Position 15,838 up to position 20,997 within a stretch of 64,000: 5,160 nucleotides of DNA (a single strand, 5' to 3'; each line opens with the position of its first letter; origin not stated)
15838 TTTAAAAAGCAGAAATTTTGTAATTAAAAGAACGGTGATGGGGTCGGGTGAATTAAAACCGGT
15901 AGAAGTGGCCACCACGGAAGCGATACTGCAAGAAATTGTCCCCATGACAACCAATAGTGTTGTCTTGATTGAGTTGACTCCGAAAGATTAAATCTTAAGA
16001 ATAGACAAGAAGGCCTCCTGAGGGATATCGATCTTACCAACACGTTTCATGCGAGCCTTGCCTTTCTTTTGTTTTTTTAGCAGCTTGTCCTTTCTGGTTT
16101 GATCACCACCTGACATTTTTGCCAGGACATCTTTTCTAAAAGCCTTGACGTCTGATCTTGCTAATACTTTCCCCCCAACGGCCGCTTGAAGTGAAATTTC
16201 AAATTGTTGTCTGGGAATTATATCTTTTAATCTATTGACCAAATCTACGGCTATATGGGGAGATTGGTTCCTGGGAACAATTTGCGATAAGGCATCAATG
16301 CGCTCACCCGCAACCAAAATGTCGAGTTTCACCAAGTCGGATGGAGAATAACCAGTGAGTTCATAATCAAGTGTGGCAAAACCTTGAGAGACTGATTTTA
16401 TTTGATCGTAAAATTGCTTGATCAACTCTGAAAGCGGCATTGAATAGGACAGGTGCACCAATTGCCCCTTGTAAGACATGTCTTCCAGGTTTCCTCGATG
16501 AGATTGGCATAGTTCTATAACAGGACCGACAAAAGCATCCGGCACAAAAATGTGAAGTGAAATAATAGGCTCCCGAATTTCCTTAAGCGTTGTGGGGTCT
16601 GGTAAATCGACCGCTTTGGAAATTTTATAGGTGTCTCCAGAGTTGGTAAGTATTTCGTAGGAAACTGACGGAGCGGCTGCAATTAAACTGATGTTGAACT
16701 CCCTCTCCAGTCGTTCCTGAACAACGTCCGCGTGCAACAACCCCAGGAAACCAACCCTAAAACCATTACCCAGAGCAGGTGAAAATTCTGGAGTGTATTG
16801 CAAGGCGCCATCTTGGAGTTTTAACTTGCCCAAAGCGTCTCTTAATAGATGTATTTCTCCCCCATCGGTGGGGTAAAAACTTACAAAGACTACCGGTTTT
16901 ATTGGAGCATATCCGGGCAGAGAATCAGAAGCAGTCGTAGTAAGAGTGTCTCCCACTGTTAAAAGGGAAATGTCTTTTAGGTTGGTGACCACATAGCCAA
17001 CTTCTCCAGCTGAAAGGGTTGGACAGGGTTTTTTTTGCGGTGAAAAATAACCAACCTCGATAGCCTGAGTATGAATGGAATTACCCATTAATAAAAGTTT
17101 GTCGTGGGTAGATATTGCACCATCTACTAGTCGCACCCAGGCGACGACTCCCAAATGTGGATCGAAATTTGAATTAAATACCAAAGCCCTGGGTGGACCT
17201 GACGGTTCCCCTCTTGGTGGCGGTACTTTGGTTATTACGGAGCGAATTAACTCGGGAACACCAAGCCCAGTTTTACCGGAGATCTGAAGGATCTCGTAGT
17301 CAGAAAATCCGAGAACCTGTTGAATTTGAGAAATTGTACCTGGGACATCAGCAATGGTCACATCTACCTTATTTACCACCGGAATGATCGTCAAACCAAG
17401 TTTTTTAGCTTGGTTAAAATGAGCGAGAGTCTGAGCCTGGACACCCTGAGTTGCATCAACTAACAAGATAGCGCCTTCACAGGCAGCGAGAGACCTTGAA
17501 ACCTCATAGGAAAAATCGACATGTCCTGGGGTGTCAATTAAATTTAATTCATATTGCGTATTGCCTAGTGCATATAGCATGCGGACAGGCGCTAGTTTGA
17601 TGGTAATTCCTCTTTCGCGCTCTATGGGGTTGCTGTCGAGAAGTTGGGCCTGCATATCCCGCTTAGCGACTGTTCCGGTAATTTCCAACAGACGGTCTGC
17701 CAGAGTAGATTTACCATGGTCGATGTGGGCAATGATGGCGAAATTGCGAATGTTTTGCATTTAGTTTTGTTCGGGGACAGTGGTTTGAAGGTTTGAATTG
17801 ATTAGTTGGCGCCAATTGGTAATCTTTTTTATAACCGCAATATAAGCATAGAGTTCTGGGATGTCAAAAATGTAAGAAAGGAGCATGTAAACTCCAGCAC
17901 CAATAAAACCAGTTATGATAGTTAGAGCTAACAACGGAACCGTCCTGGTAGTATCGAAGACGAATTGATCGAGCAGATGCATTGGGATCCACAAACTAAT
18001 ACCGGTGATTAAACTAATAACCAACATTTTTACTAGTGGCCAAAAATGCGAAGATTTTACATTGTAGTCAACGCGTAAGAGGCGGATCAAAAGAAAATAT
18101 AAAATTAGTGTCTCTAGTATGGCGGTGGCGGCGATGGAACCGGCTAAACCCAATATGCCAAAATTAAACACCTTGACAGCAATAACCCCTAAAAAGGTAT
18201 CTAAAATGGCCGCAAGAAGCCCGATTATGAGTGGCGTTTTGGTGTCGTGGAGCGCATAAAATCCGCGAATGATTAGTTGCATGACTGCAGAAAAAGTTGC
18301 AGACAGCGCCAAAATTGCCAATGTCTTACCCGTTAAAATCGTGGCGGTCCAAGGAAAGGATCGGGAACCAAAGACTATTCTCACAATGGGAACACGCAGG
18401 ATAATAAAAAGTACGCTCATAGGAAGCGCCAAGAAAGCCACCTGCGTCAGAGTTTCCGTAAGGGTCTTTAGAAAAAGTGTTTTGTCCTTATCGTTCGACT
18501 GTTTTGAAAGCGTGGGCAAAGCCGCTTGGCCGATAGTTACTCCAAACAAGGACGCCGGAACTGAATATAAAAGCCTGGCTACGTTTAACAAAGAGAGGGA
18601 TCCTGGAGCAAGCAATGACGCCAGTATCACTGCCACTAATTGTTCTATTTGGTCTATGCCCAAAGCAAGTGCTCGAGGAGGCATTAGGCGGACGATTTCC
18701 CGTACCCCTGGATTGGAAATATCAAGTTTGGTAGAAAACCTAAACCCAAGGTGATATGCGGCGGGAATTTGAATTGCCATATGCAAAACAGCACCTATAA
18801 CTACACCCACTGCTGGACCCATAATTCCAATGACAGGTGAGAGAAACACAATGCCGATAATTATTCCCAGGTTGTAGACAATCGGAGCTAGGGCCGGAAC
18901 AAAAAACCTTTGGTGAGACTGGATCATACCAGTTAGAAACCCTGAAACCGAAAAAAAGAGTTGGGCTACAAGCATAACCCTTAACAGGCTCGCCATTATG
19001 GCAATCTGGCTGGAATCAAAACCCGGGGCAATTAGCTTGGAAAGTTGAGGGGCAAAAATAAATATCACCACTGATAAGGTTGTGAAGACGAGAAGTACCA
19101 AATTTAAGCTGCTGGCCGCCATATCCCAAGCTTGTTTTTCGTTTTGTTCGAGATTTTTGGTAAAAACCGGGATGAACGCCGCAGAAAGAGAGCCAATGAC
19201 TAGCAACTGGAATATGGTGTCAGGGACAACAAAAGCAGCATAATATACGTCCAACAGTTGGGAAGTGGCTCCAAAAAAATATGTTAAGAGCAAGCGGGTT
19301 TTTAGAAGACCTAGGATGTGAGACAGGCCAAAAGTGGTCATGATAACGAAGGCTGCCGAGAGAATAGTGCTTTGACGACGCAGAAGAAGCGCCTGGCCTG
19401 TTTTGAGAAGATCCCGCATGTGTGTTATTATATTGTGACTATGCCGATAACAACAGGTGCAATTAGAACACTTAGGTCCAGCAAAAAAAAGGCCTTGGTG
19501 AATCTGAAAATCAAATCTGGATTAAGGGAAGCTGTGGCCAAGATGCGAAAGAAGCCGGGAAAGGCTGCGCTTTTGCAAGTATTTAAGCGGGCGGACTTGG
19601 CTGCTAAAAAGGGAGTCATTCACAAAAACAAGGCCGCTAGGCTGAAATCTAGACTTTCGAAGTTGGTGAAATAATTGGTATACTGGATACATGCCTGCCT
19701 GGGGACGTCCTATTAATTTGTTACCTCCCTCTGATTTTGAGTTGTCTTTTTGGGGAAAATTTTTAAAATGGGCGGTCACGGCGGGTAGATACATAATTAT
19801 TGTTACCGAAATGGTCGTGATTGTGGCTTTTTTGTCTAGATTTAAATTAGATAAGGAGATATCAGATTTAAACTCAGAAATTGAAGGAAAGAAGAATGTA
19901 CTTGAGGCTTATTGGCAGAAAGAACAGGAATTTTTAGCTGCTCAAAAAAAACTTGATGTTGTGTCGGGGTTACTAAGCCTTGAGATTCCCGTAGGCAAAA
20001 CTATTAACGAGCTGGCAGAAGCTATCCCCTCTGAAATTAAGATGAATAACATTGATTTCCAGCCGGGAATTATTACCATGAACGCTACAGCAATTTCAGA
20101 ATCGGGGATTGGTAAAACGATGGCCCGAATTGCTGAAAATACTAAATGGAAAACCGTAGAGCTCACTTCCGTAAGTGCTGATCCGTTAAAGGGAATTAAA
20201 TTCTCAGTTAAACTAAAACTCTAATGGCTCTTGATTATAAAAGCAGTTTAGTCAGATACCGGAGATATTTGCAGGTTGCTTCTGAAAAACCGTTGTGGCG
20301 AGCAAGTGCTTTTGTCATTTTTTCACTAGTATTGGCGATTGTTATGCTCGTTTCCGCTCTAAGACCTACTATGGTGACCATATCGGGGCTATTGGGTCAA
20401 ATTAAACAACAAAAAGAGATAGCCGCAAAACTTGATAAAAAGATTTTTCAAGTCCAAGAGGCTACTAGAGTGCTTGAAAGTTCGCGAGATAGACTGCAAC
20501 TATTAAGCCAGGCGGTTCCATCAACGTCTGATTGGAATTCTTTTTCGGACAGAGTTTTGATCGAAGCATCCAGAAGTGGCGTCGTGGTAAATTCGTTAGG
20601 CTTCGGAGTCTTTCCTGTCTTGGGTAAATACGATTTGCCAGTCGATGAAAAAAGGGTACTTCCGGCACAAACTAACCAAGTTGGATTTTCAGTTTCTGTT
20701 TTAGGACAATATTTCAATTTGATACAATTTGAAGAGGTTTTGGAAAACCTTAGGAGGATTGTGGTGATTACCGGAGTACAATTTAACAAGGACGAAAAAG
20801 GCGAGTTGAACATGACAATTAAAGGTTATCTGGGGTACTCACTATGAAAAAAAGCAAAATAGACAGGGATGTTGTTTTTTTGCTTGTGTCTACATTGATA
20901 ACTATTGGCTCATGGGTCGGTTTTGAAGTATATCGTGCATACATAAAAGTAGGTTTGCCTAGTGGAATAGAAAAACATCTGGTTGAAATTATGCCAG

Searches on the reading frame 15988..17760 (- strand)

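Call 8: search_protein_families(library=pfam, proteins=[window:15988-17760:-], max_evalue=0.001)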
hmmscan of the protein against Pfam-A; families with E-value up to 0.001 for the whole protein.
window:15988-17760:- (590 aa): 5 families
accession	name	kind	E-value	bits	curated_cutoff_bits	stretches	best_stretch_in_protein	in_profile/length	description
PF00009.33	GTP_EFTU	-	3.2e-55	187.1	26.5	1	3-181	2-188/188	Elongation factor Tu GTP binding domain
PF06421.17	LepA_C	-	9.9e-42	141.9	29.7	1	484-589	2-107/107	GTP-binding protein LepA C-terminus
PF00679.30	EFG_C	-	3.9e-21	75.3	27.9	1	395-480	2-87/89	Elongation factor G C-terminus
PF03144.31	GTP_EFTU_D2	-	5.4e-07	30.4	30.3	1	204-274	1-73/73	Elongation factor Tu domain 2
PF01926.29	MMR_HSR1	-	0.00027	21.5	21.9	0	8-131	3-113/113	50S ribosome-binding GTPase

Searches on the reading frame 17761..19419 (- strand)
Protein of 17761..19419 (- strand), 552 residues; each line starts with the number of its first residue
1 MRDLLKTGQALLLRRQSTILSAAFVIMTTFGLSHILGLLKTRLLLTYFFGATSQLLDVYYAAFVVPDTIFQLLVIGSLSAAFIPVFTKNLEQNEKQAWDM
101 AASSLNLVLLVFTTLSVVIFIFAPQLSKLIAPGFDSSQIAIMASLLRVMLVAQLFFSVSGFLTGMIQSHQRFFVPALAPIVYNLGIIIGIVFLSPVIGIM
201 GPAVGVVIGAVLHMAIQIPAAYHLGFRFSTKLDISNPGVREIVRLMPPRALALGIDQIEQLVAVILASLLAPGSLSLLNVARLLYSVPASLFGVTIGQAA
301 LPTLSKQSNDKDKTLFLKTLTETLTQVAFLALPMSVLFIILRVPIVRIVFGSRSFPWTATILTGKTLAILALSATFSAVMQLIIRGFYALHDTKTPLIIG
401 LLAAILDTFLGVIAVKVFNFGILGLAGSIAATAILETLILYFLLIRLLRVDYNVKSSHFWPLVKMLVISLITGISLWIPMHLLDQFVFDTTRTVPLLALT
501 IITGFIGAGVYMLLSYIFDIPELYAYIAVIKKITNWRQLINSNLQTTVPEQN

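Call 8: search_protein_families(library=pfam, proteins=[window:17761-19419:-], max_evalue=0.001)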
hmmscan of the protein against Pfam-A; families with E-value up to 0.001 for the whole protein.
window:17761-19419:- (552 aa): 3 families
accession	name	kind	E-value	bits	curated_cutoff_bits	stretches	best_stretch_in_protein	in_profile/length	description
PF03023.19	MurJ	-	3.7e-78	263.6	27.4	1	47-486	3-440/451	Lipid II flippase MurJ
PF13440.11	Polysacc_synt_3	-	3.1e-10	40.2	23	1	108-353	50-287/293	Polysaccharide biosynthesis protein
PF01554.23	MatE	-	0.00025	21.2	24.9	1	257-412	10-160/161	MatE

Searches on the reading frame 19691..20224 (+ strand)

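Call 10: search_protein_families(library=pfam, proteins=[window:19691-20224:+], max_evalue=0.001)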
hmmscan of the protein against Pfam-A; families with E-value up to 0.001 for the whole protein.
window:19691-20224:+ (177 aa): 1 family
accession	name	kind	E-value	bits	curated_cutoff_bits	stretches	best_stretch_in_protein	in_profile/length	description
PF05137.18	PilN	-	4e-06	27.2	22.8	1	105-176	3-77/78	Fimbrial assembly protein (PilN)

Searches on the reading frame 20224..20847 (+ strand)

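Call 10: search_protein_families(library=pfam, proteins=[window:20224-20847:+], max_evalue=0.001)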
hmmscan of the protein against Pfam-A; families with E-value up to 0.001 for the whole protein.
window:20224-20847:+ (207 aa): 1 family
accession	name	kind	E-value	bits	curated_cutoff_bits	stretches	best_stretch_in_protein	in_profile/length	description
PF04350.18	PilO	-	3.8e-06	27.5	22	1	152-199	86-136/145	Pilus assembly protein, PilO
